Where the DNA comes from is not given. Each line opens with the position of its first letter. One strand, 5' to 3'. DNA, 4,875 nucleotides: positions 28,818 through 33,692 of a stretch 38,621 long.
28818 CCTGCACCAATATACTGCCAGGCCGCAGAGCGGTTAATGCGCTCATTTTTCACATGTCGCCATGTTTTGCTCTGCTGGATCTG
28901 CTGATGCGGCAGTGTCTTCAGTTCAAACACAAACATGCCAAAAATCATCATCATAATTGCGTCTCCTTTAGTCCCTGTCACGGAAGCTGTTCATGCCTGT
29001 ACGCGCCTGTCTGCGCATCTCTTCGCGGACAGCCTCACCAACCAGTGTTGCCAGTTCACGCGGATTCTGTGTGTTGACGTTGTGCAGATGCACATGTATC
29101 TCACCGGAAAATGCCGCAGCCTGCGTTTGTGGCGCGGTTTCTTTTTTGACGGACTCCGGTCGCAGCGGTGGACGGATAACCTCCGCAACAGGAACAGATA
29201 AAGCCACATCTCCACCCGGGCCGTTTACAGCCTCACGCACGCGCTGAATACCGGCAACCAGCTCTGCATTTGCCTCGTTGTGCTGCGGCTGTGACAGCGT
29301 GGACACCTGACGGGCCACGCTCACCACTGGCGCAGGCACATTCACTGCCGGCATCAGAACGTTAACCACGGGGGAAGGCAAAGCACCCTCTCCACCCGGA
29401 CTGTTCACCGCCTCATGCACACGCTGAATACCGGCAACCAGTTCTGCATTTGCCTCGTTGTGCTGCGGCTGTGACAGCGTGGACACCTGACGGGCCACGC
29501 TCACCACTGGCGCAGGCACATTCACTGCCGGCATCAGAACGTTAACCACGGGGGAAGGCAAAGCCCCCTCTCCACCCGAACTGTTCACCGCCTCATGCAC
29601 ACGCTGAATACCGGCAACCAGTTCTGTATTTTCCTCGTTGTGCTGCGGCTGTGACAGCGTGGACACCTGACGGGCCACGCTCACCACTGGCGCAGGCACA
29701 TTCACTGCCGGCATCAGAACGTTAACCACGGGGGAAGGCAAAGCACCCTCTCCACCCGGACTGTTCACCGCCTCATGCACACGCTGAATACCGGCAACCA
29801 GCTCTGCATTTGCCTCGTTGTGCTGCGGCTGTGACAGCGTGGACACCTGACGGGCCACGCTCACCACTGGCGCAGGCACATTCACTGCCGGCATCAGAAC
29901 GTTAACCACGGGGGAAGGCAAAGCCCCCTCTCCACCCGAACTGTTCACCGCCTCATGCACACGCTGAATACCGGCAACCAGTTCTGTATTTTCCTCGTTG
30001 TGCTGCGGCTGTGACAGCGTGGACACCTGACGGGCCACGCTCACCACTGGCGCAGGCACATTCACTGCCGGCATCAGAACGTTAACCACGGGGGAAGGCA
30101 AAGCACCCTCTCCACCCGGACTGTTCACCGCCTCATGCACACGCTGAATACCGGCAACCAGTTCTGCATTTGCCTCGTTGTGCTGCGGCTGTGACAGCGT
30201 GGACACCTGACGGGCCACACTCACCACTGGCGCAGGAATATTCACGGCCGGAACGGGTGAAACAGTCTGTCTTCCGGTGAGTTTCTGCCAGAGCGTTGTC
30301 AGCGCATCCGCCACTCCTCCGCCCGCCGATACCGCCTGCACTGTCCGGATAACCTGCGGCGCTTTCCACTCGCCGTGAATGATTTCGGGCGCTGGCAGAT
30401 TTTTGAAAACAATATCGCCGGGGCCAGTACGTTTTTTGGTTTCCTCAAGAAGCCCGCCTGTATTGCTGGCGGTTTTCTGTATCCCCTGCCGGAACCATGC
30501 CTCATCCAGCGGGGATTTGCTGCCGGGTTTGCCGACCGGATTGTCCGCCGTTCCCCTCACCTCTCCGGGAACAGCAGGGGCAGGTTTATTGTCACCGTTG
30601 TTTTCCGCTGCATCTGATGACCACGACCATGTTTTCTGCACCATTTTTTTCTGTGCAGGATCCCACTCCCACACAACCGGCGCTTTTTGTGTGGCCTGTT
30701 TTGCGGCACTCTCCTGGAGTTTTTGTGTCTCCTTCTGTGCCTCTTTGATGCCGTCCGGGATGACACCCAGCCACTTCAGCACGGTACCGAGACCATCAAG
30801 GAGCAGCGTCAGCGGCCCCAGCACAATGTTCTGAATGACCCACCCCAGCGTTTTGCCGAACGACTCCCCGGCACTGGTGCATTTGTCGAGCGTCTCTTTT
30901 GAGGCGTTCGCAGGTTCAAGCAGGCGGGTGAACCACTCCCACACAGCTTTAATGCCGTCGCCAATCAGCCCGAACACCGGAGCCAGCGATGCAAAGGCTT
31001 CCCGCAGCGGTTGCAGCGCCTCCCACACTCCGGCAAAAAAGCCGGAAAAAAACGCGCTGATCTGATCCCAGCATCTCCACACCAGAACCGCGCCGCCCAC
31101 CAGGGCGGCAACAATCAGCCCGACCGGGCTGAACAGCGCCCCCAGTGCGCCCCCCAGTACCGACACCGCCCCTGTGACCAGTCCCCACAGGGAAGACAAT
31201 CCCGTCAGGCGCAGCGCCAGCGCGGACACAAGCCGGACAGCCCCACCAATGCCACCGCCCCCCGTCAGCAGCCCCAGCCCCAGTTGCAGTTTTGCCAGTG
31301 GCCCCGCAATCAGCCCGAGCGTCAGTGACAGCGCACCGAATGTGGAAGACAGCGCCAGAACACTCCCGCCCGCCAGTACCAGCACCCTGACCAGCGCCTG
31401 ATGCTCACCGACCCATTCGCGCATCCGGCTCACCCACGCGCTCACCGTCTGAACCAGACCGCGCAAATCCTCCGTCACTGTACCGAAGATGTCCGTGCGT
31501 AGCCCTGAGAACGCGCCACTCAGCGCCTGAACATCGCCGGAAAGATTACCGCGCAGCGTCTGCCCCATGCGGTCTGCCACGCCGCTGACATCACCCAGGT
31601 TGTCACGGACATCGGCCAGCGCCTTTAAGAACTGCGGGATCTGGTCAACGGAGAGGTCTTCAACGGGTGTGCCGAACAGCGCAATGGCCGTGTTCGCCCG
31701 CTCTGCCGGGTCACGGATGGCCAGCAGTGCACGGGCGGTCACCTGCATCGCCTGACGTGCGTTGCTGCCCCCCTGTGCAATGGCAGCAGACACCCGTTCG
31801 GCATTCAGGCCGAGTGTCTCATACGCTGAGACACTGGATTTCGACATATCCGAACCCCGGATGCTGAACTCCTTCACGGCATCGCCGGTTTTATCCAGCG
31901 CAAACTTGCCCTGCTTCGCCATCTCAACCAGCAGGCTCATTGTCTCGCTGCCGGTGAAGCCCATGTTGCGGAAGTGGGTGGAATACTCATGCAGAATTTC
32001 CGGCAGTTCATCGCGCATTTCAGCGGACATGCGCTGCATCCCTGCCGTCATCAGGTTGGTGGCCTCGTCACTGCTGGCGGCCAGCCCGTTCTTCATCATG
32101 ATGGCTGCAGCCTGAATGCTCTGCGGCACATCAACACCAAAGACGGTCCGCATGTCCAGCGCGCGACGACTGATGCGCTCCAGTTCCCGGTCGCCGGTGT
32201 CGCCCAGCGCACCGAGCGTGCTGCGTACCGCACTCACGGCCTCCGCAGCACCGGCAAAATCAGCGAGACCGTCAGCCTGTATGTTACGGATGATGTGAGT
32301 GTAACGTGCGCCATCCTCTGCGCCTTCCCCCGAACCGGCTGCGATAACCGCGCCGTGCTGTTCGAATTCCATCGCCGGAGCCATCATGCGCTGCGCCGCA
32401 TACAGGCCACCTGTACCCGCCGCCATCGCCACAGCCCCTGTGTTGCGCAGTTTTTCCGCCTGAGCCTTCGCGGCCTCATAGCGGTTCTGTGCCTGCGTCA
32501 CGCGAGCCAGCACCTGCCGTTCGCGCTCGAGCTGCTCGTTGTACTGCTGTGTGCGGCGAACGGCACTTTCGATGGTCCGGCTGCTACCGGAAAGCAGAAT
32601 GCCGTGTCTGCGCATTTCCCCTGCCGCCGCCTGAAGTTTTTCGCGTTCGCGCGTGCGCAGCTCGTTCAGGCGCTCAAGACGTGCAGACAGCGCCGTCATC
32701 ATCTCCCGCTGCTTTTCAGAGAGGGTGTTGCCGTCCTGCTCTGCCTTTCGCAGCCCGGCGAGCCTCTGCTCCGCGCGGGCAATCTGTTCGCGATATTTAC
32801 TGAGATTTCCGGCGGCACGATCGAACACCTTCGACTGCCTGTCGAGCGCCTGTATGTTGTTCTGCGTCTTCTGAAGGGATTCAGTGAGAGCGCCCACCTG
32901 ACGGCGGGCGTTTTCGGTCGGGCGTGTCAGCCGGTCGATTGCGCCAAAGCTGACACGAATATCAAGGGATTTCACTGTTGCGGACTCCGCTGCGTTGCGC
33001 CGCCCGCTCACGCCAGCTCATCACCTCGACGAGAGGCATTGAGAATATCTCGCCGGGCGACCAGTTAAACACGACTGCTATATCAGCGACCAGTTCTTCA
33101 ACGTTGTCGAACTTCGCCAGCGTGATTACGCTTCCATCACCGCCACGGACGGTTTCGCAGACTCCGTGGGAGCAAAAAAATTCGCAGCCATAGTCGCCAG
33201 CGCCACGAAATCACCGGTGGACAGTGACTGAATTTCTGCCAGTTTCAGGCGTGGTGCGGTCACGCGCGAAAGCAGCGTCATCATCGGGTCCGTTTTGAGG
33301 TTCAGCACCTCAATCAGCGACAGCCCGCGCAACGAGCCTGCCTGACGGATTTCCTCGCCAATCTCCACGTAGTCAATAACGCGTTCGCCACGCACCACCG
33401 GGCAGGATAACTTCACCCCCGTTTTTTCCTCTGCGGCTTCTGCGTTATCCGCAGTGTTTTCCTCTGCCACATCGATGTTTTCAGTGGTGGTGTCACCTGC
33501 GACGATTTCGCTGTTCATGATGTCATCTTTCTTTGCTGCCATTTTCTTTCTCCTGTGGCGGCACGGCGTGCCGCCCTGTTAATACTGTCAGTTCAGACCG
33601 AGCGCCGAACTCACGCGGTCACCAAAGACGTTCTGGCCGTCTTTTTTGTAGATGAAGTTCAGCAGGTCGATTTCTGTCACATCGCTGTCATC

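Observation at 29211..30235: Near-identical 180-bp tandem repeats expand the tape-measure protein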

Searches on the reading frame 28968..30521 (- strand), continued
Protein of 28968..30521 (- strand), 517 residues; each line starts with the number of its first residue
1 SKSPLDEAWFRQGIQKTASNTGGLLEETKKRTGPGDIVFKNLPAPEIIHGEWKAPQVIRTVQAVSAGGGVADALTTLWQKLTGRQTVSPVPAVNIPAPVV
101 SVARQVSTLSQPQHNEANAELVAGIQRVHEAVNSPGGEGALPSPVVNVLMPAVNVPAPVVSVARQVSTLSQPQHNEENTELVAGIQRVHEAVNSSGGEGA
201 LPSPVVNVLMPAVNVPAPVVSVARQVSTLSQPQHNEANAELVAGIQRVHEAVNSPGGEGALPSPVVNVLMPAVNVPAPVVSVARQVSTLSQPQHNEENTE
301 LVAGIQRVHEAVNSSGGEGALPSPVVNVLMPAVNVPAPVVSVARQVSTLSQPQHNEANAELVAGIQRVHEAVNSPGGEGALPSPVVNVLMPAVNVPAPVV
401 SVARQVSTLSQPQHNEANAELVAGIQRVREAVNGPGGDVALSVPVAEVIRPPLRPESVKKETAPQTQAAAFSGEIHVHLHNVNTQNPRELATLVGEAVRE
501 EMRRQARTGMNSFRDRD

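Call 42: get_annotated_region(hit=H41, flank=5000)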
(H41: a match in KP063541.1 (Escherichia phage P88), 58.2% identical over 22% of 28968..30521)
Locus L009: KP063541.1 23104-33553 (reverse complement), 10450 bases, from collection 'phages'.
description: Enterobacteria phage P88, complete genome.
organism: Escherichia phage P88 (NCBI taxid 1567486)
taxonomy: Viruses; Duplodnaviria; Heunggongvirae; Uroviricota; Caudoviricetes; Peduoviridae; Xuanwuvirus; Xuanwuvirus P88
host: Escherichia coli K88; source: -; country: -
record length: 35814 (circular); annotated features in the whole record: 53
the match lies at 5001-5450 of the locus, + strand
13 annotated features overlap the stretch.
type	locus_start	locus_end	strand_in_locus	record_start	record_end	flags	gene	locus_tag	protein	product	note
CDS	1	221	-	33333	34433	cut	-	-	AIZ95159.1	gene D protein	-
CDS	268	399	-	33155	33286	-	-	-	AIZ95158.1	hypothetical protein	-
CDS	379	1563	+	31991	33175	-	-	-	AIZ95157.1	tail sheath monomer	-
CDS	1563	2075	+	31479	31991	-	-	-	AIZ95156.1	major tail tube protein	-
CDS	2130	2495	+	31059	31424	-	-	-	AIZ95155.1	tail protein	-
CDS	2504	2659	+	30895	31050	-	-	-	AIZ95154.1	tail fiber protein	-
CDS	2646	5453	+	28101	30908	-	-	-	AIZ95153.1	tail tape measure protein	-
CDS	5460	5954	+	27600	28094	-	-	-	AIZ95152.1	tail protein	-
CDS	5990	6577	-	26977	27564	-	-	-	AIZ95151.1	DNA invertase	-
CDS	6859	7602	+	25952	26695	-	-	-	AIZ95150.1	tail fiber protein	-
CDS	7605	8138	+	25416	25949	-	-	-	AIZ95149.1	tail fiber assembly protein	-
CDS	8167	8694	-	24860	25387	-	-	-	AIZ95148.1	tail fiber assembly protein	-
CDS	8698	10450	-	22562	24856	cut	-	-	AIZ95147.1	tail fiber protein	-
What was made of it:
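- Same gene layout in phage P88: call 42.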

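Call 63: find_encoding_contigs(protein=P0005, flank=3000, max_places=6)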
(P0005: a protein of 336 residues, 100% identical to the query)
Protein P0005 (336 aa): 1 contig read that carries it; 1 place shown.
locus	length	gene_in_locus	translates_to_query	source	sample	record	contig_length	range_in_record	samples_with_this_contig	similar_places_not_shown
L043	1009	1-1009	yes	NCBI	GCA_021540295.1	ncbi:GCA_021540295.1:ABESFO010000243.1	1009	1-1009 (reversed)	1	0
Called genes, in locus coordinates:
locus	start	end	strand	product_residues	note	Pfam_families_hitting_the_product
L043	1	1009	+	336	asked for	?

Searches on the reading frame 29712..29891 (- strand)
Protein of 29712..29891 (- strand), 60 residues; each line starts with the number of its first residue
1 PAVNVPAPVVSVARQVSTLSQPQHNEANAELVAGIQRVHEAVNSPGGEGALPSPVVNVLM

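Call 38: find_related_loci(query=A1, collection=genome_contigs, flank=6000)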
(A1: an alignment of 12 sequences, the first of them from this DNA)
Query A1 (60 aa) in genome_contigs; peptide patterns used: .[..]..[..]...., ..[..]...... (x = any residue, [..] = any of these).
39 stretches matched a pattern, but none encodes a relative of the query by tblastn (E <= 1e-3).
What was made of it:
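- Tried and rejected: A scan of GTDB species representatives for the unit found none (call 38).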

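Call 39: find_related_loci(query=A1, collection=viral_contigs, flank=6000)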
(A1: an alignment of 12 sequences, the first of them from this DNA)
Query A1 (60 aa) in viral_contigs; peptide patterns used: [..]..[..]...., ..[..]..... (x = any residue, [..] = any of these).
39 stretches matched a pattern; 2 encode a relative of the query (tblastn E <= 1e-3); 2 distinct loci.
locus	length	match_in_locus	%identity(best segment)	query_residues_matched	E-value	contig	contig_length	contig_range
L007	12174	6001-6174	85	1-60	4e-28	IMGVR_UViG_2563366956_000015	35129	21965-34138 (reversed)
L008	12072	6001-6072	71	1-24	8e-7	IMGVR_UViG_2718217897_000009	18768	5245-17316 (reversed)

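Call 53: search_protein_families(library=pfam, proteins=[window:29712-29891:-], max_evalue=10)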
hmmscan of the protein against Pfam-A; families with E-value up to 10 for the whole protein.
seq(60 aa): 0 families

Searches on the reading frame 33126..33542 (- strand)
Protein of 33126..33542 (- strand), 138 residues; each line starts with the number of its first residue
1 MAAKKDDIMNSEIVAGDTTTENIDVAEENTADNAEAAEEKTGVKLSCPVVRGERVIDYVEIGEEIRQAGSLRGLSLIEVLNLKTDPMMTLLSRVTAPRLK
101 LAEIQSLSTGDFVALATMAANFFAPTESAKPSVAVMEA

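Call 8: search_protein_families(library=pfam, proteins=[window:33126-33542:-], max_evalue=0.01)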
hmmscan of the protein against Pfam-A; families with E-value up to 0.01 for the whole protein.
window:33126-33542:- (138 aa): 0 families

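Call 30: search_protein_families(library=phrogs, proteins=[window:33126-33542:-], max_evalue=0.00001)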
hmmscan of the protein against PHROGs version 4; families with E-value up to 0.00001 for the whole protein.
window:33126-33542:- (138 aa): 1 family
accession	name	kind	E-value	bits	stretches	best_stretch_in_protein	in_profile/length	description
phrog_103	-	tail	4.9e-29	101.5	1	23-131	6-112/119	tail protein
